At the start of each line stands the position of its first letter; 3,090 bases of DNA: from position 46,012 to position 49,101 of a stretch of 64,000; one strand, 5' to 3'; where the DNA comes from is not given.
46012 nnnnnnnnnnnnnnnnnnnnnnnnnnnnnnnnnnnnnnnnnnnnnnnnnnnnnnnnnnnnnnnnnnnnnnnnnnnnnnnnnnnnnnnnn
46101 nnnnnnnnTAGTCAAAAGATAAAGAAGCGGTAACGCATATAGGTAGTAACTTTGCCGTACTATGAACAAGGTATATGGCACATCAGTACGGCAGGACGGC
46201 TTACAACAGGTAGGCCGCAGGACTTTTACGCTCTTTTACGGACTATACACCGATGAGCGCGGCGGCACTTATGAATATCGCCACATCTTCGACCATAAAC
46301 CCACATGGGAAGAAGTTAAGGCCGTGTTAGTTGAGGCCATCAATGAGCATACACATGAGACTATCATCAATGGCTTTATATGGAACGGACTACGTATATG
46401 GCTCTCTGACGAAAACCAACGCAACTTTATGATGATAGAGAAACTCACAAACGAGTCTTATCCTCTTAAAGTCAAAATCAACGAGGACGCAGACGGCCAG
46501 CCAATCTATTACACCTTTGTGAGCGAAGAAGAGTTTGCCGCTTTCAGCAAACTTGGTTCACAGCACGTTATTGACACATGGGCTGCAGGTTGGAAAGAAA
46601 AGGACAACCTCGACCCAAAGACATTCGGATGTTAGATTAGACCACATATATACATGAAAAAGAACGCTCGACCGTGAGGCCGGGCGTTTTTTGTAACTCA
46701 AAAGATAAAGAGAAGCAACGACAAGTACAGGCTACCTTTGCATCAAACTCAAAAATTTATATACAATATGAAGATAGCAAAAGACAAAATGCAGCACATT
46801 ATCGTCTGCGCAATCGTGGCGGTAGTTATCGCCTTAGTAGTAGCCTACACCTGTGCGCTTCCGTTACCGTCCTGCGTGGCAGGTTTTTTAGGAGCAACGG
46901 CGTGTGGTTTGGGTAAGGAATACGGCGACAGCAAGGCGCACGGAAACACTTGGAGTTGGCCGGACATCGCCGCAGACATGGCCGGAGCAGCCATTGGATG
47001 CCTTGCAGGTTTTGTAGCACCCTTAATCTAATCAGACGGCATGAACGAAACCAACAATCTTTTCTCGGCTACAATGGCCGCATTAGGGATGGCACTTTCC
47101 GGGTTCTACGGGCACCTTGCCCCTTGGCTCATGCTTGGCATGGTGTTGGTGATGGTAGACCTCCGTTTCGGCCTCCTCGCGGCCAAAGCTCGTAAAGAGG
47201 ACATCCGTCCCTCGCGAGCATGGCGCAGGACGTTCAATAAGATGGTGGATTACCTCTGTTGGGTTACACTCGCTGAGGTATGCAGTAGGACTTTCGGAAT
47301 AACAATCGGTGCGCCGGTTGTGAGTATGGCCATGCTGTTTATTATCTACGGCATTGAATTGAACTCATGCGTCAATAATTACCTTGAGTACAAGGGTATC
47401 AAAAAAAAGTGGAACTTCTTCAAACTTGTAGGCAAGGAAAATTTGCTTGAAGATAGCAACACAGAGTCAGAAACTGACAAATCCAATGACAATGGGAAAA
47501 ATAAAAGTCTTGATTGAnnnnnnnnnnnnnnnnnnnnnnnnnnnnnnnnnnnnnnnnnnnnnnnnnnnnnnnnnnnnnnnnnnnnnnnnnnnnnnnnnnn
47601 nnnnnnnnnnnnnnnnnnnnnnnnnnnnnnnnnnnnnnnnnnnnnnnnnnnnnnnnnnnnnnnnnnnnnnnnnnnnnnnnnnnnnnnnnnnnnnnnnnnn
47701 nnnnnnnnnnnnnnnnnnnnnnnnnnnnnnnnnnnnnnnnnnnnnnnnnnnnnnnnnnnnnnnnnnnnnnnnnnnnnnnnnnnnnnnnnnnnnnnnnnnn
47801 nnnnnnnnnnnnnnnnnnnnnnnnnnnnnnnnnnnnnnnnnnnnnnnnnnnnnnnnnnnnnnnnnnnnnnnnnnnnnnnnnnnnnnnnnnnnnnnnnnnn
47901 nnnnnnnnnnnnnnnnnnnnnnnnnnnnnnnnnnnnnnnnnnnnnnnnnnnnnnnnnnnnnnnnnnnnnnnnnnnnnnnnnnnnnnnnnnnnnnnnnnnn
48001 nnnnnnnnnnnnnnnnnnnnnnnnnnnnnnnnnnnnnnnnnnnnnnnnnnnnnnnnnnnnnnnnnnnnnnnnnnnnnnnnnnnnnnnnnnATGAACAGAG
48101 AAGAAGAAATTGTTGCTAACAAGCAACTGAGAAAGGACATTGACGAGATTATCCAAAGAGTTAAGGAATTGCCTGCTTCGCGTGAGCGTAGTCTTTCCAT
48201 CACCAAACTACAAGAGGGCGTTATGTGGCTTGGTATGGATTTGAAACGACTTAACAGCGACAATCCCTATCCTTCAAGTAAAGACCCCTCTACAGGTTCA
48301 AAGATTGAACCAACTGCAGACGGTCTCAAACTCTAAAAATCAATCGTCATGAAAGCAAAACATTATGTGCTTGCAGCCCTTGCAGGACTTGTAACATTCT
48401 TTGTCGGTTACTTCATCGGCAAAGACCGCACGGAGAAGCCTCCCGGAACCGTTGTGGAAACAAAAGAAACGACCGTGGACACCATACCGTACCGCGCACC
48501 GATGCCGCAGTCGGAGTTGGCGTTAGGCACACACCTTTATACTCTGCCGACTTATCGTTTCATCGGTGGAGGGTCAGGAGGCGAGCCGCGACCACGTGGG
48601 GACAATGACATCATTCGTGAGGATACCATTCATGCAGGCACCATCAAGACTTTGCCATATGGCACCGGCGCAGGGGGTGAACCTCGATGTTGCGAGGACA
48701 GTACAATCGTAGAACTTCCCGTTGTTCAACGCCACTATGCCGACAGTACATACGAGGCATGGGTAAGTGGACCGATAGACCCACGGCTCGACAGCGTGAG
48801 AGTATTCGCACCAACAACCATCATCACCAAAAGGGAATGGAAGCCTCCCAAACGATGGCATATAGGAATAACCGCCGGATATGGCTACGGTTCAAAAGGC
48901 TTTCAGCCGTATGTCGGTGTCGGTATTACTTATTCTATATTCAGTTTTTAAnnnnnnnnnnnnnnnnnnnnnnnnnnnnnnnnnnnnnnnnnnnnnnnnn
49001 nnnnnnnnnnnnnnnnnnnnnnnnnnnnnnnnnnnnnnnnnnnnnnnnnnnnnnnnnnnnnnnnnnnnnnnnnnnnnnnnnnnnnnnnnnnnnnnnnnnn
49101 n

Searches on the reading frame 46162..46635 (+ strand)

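Call 15: search_protein_families(library=phrogs, proteins=[window:46162-46635:+], max_evalue=0.001)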
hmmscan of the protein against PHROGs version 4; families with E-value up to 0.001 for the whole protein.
window:46162-46635:+ (157 aa): 1 family
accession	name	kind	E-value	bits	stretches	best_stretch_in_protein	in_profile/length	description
phrog_19239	-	unknown function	5.3e-25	89.5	1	1-156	1-160/161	-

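Call 60: search_protein_families(library=pfam, proteins=[window:46162-46635:+], max_evalue=0.05)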
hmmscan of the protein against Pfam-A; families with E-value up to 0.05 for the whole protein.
window:46162-46635:+ (157 aa): 1 family
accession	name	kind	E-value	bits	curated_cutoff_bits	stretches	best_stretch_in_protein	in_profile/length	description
PF14301.12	DUF4376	-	0.0025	18.7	25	1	51-150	1-94/106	Domain of unknown function (DUF4376)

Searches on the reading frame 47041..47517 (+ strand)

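Call 60: search_protein_families(library=pfam, proteins=[window:47041-47517:+], max_evalue=0.05)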
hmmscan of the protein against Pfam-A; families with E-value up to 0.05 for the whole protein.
window:47041-47517:+ (158 aa): 2 families
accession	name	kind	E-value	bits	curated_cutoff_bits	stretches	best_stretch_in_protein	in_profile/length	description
PF05105.17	Phage_holin_4_1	-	2.3e-06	28.1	22.2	1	18-115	2-97/116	Bacteriophage holin family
PF03788.19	LrgA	-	0.0059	17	28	0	77-103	3-29/94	LrgA family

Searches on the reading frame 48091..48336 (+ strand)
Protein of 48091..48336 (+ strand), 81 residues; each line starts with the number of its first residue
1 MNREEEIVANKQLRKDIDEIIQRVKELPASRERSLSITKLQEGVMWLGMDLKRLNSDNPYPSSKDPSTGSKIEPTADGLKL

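Call 60: search_protein_families(library=pfam, proteins=[window:48091-48336:+], max_evalue=0.05)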
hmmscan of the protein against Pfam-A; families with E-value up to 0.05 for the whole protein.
window:48091-48336:+ (81 aa): 1 family
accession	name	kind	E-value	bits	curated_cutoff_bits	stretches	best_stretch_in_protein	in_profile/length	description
PF24729.2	Acb2_Tad1_hairpin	-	9.7e-09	35.7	27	1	4-47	7-52/58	Acb2/Tad1, hairpin domain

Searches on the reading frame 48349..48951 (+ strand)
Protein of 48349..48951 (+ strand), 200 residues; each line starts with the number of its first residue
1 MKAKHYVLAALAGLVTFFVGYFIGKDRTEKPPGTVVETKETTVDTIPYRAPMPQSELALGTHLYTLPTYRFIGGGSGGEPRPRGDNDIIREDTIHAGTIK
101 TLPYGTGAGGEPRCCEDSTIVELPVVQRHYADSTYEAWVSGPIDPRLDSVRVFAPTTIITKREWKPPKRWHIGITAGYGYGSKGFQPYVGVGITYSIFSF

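Call 60: search_protein_families(library=pfam, proteins=[window:48349-48951:+], max_evalue=0.05)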
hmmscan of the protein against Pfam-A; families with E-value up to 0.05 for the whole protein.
window:48349-48951:+ (200 aa): 2 families
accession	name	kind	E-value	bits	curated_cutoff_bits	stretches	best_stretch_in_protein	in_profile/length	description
PF20647.2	DUF6808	-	3e-32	110.9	24.4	1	117-198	1-86/86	Domain of unknown function (DUF6808)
PF13505.12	OMP_b-brl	-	0.042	14.4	28.7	0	170-197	85-113/175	Outer membrane protein beta-barrel domain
